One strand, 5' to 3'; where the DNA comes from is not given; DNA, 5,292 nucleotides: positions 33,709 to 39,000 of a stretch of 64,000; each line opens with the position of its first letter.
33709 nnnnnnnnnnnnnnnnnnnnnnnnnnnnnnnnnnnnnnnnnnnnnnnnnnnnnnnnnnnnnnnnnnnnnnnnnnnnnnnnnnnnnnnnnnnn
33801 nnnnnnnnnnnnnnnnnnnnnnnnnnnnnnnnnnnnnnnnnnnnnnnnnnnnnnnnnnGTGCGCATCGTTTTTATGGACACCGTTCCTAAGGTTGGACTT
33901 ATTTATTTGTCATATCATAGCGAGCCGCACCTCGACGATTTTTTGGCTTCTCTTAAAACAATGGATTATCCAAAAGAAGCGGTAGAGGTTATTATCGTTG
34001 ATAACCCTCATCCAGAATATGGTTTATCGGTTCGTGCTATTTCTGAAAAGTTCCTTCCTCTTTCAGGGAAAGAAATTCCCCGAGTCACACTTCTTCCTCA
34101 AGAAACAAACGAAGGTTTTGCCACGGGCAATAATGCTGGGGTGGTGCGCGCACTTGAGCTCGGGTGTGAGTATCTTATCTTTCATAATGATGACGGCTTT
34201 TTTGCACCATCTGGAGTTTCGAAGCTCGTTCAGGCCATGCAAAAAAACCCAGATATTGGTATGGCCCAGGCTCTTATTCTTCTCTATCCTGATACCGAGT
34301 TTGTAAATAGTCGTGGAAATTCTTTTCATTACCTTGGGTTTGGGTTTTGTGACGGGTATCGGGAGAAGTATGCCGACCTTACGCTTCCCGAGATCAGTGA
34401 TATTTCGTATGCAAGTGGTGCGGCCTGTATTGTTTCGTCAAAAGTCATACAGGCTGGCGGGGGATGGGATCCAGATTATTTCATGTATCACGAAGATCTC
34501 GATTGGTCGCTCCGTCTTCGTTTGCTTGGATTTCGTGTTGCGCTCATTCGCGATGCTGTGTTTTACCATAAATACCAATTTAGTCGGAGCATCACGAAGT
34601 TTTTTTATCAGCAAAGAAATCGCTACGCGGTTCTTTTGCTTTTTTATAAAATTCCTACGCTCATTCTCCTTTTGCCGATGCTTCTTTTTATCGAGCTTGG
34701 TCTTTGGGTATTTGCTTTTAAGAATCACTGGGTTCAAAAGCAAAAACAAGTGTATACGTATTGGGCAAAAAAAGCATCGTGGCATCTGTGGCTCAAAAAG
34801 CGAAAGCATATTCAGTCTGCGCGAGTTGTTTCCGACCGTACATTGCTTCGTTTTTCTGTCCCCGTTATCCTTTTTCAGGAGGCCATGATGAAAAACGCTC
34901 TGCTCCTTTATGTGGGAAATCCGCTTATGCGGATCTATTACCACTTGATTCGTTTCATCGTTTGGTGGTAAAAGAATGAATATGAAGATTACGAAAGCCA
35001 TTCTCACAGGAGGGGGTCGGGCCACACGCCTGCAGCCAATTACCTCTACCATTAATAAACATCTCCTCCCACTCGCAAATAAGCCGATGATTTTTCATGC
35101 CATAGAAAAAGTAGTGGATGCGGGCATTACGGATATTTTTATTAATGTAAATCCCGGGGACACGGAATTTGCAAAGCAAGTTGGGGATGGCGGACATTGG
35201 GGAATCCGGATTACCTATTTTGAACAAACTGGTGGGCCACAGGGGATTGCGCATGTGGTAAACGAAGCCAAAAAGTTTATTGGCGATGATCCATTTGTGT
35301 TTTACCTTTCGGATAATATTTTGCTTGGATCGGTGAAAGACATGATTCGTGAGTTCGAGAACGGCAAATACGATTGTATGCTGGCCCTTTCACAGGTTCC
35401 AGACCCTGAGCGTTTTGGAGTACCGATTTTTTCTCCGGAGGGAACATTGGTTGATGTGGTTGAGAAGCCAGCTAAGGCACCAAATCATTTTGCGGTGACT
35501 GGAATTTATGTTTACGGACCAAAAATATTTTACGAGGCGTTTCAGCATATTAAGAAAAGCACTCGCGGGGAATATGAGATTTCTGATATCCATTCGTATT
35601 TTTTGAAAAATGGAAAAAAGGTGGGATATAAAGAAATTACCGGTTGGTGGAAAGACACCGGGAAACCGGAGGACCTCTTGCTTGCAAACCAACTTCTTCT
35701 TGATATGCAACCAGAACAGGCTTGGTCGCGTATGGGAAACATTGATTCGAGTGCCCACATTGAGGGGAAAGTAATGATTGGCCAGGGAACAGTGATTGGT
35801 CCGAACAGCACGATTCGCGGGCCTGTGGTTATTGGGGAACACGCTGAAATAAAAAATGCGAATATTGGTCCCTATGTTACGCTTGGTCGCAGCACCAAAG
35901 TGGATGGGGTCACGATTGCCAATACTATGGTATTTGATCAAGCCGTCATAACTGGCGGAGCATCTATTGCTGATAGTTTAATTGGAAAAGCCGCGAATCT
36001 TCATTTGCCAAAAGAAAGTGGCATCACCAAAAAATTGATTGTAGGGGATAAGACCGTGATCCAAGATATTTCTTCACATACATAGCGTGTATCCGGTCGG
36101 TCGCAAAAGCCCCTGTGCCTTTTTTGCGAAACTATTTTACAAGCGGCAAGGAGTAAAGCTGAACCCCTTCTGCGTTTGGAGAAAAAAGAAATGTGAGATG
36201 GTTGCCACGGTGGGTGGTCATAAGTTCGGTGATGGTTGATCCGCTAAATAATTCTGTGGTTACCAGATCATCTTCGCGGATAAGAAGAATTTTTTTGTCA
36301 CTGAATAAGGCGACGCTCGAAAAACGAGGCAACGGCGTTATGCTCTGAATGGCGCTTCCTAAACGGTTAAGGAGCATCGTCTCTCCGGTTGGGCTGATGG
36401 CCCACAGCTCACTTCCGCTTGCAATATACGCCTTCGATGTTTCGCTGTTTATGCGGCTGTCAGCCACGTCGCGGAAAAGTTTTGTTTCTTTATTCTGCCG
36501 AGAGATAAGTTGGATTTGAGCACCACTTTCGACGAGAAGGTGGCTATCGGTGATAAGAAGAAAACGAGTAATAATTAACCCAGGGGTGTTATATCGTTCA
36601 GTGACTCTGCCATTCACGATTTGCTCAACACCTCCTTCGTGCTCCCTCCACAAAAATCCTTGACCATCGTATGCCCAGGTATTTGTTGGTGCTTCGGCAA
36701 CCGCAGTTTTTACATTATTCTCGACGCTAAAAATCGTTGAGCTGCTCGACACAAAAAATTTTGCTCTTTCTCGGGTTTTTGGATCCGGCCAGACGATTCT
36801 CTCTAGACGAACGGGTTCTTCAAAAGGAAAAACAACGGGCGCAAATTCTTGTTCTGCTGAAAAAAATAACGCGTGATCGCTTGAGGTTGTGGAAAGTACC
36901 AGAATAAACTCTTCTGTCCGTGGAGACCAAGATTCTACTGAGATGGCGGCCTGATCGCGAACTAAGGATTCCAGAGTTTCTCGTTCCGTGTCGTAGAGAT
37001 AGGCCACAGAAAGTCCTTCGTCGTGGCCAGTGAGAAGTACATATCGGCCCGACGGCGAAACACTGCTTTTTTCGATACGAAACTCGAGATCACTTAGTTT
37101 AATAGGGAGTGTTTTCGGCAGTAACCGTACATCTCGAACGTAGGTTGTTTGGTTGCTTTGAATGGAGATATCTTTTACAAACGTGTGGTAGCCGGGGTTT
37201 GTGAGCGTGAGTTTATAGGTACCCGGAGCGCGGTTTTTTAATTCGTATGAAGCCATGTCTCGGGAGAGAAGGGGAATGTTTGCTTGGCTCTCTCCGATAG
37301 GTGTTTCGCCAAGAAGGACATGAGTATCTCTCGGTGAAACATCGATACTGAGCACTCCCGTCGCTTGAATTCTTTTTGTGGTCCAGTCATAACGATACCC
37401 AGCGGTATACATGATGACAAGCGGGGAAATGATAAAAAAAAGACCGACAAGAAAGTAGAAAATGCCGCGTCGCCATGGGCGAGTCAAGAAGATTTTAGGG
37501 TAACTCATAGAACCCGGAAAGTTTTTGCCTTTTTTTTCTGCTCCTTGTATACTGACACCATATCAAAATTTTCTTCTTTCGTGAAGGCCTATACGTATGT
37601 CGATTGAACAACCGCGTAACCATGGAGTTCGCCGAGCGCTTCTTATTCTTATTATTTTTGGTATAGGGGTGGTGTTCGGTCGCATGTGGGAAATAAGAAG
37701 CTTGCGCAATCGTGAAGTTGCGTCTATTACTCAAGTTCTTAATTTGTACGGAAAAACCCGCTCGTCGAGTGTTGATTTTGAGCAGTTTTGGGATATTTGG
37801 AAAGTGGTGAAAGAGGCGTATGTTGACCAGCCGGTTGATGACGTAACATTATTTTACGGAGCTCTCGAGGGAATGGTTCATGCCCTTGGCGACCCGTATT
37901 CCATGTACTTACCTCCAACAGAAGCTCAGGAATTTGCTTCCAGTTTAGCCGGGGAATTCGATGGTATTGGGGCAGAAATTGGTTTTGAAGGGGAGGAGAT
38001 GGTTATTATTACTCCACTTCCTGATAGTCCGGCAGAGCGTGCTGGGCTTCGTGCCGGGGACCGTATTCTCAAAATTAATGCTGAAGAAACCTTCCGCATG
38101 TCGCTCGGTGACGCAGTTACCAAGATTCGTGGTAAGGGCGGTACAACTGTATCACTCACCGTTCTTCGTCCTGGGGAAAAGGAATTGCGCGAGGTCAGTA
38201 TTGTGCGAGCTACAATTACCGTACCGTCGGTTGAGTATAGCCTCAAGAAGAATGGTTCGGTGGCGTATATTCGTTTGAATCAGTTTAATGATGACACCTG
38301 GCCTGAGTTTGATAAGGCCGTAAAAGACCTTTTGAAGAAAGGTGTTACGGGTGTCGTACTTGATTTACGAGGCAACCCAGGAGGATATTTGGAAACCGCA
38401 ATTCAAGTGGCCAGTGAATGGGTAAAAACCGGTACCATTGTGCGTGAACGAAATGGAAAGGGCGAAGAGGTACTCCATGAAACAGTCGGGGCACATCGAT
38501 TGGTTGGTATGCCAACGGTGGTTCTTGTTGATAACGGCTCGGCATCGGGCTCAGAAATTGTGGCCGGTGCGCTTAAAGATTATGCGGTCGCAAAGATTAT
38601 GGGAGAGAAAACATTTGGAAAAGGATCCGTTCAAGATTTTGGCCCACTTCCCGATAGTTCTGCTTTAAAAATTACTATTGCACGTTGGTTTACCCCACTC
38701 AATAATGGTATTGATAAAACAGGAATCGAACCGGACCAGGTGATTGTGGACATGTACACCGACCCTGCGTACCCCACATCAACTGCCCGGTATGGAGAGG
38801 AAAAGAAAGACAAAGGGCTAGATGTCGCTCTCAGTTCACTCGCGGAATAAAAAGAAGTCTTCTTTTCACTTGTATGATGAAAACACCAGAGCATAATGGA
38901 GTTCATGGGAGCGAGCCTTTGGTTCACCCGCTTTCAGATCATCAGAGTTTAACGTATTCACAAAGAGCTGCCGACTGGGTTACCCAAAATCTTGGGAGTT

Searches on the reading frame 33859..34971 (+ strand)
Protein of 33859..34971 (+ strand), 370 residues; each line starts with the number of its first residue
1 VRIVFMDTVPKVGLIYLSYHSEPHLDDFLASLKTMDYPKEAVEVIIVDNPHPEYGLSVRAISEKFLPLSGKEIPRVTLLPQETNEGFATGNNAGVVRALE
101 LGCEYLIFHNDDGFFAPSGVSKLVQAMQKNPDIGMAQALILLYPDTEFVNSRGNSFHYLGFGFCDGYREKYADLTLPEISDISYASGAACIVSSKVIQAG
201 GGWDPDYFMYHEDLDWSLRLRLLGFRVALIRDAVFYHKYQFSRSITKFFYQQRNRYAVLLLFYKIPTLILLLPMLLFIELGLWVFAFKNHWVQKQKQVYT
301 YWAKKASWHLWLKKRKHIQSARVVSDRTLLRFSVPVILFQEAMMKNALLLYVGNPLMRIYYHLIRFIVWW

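Call 53: search_protein_families(library=pfam, proteins=[window:33859-34971:+], max_evalue=0.00001)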
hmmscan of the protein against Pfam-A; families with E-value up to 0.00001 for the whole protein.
window:33859-34971:+ (370 aa): 3 families
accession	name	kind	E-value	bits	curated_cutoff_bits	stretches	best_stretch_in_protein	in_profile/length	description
PF00535.33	Glycos_transf_2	-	1.5e-10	41.7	23.3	1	18-135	6-111/168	Glycosyl transferase family 2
PF13632.12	Glyco_trans_2_3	-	3.9e-09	37.1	27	1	106-283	2-165/198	Glycosyl transferase family group 2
PF13641.12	Glyco_tranf_2_3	-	1.4e-06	29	27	1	18-255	9-226/230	Glycosyltransferase like family 2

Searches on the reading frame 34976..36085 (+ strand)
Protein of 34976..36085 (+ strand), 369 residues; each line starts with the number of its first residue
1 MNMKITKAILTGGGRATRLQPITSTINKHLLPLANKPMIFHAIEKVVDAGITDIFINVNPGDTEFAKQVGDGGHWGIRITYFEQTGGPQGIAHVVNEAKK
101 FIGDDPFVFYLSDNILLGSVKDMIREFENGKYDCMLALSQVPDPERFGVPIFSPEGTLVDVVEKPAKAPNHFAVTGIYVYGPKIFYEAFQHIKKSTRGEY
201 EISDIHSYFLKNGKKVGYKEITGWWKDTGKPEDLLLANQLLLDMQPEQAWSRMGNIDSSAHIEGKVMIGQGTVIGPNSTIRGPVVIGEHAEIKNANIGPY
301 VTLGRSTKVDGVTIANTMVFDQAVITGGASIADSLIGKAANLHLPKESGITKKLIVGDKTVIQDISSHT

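Call 53: search_protein_families(library=pfam, proteins=[window:34976-36085:+], max_evalue=0.00001)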
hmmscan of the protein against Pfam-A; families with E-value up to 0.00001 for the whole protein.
window:34976-36085:+ (369 aa): 4 families
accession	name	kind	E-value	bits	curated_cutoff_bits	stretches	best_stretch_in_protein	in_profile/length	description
PF00483.29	NTP_transferase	-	2.9e-47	161.7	21.2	1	7-242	1-243/245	Nucleotidyl transferase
PF00132.30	Hexapep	-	5.6e-11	42.1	27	1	266-293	2-29/36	Bacterial transferase hexapeptide (six repeats)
PF25084.1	LbH_EIF2B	-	2.9e-10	40.5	54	1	262-363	6-100/105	EIF2B subunit epsilon LbH domain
PF12804.13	NTP_transf_3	-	8.2e-08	33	27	1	9-137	2-121/160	MobA-like NTP transferase domain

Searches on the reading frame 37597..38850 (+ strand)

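Call 53: search_protein_families(library=pfam, proteins=[window:37597-38850:+], max_evalue=0.00001)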
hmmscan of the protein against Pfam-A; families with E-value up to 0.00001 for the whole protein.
window:37597-38850:+ (417 aa): 5 families
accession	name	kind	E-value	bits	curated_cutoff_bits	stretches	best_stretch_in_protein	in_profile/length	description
PF03572.23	Peptidase_S41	-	1.1e-49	168.7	24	1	222-382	2-164/165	Peptidase family S41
PF17820.7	PDZ_6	-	2.5e-14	53.2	27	1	139-191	4-54/54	PDZ domain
PF00595.29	PDZ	-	1e-10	42.3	23.2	1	126-190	16-81/81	PDZ domain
PF22694.1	CtpB_N-like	-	5e-10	40.1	27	1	43-105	20-81/85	Activating protease CtpB N-terminal domain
PF13180.12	PDZ_2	-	4.8e-09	36.8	27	1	131-201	10-79/80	PDZ domain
